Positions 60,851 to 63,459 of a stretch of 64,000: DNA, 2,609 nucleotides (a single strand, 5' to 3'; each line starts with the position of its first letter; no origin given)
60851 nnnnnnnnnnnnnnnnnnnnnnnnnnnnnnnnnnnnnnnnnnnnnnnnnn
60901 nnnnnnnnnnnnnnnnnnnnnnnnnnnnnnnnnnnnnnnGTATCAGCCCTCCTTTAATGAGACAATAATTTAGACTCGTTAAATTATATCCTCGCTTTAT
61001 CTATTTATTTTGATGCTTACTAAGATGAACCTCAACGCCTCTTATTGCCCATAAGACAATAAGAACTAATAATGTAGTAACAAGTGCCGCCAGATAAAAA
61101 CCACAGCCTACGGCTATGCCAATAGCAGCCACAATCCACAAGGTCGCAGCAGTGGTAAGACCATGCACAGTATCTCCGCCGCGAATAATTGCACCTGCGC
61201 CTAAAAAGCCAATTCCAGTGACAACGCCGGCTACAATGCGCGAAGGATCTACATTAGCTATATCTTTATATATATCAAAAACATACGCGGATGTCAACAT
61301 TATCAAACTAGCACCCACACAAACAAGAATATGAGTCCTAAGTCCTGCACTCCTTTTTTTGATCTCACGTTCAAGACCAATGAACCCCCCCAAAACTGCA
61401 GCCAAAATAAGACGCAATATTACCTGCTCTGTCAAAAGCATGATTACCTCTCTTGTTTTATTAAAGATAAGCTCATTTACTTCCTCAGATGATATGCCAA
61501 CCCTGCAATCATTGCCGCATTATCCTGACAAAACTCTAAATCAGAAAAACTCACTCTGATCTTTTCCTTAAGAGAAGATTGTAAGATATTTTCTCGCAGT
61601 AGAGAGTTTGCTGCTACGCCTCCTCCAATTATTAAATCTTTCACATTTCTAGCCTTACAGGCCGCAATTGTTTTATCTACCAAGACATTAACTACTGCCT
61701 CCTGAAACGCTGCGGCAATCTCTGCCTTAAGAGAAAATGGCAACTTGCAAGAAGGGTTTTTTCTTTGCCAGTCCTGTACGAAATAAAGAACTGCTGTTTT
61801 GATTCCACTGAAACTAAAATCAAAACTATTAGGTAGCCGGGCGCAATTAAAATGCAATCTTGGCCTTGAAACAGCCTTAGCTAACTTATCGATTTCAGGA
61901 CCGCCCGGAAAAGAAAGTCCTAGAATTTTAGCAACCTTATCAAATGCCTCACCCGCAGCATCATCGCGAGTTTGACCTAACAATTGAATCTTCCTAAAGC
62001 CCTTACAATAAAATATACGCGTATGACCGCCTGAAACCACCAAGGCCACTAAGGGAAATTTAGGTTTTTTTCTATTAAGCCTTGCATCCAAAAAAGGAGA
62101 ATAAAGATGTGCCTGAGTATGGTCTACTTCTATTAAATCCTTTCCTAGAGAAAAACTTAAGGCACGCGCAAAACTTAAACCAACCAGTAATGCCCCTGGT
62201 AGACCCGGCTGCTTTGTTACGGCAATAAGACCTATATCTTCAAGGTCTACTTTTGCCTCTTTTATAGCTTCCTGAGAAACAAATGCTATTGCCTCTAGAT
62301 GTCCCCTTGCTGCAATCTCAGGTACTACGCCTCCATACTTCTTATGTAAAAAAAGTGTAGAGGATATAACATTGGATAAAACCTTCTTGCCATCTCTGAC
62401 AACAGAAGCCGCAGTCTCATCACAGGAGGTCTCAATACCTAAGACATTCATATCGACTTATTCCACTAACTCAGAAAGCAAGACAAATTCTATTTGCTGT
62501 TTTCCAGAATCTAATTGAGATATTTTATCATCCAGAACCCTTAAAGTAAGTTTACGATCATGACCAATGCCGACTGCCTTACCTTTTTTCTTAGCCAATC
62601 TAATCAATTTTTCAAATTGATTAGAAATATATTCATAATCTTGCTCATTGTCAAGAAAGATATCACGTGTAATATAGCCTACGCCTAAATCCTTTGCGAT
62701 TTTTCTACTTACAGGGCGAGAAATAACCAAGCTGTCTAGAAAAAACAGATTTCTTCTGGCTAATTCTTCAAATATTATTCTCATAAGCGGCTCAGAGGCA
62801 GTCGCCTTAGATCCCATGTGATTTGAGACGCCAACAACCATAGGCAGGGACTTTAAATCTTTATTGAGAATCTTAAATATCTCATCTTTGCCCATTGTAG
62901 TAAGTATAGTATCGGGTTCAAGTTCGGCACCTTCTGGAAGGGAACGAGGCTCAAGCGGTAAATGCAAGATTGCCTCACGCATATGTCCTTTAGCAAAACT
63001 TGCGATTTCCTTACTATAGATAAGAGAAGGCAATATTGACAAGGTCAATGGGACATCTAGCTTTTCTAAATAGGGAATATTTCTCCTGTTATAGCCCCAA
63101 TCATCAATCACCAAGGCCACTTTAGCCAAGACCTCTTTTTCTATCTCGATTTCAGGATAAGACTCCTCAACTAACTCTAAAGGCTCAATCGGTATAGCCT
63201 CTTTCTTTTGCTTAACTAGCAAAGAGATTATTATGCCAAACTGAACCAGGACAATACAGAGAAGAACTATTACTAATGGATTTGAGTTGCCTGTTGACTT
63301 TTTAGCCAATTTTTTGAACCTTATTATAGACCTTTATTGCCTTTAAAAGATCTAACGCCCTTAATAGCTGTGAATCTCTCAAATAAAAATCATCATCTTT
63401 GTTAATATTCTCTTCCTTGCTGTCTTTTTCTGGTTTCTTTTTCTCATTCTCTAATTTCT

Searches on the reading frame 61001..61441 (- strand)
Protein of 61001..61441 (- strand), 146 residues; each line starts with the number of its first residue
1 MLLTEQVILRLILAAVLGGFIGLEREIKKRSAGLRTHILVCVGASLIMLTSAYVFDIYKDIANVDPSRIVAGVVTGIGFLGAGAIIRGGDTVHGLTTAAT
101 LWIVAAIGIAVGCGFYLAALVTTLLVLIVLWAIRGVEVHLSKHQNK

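Call 3: search_protein_families(library=pfam, proteins=[window:61001-61441:-], max_evalue=0.1)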
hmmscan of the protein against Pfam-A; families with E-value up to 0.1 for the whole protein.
window:61001-61441:- (146 aa): 1 family
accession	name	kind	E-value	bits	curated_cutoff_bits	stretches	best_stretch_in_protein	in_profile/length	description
PF02308.21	MgtC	-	7.4e-42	143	31.4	1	11-137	1-119/121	MgtC family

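Call 4: search_protein_families(library=ncbifam, proteins=[window:61001-61441:-], max_evalue=0.1)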
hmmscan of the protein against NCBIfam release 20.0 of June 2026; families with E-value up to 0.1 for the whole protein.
window:61001-61441:- (146 aa): 3 families
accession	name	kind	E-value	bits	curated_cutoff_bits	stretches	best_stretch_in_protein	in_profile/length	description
NF007431.0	PRK09977.1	equivalog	1.4e-40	139.3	214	1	4-140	2-140/215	MgtC/SapB family protein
NF011912.0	PRK15385.1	equivalog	2.4e-27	95.7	255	1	7-129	10-125/231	MgtC family protein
TIGR04527.1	mycoplas_twoTM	subfamily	0.019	14.7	125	0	101-145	183-227/248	MG_279/MG_280 family protein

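Call 69: search_protein_families(library=padloc, proteins=[window:61001-61441:-], max_evalue=0.01)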
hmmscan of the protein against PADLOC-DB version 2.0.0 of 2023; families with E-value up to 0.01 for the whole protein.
window:61001-61441:- (146 aa): 0 families

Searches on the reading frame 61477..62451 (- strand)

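Call 3: search_protein_families(library=pfam, proteins=[window:61477-62451:-], max_evalue=0.1)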
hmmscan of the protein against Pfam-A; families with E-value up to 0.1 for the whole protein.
window:61477-62451:- (324 aa): 4 families
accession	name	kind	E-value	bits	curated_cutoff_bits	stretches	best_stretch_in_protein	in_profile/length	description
PF00814.31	TsaD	-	8.4e-86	288.4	24.8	1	23-316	1-263/264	tRNA N6-adenosine threonylcarbamoyltransferase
PF22521.2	HypF_C_2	-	7.5e-07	29.6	27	1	242-304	166-228/241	Carbamoyltransferase, Kae1-like Domain, second subdomain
PF02543.21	Carbam_trans_N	-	7.7e-05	22.7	24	1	198-299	234-330/346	Carbamoyltransferase N-terminus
PF16994.11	Glyco_trans_4_5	-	0.034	14.3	26.6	0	241-292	42-93/172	Glycosyl-transferase family 4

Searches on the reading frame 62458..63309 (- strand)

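Call 3: search_protein_families(library=pfam, proteins=[window:62458-63309:-], max_evalue=0.1)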
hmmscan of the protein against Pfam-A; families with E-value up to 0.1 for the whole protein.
window:62458-63309:- (283 aa): 1 family
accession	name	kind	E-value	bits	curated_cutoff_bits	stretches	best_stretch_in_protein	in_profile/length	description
PF04748.18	Polysacc_deac_2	-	1.1e-63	214.6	27.5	1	66-282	1-212/212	Divergent polysaccharide deacetylase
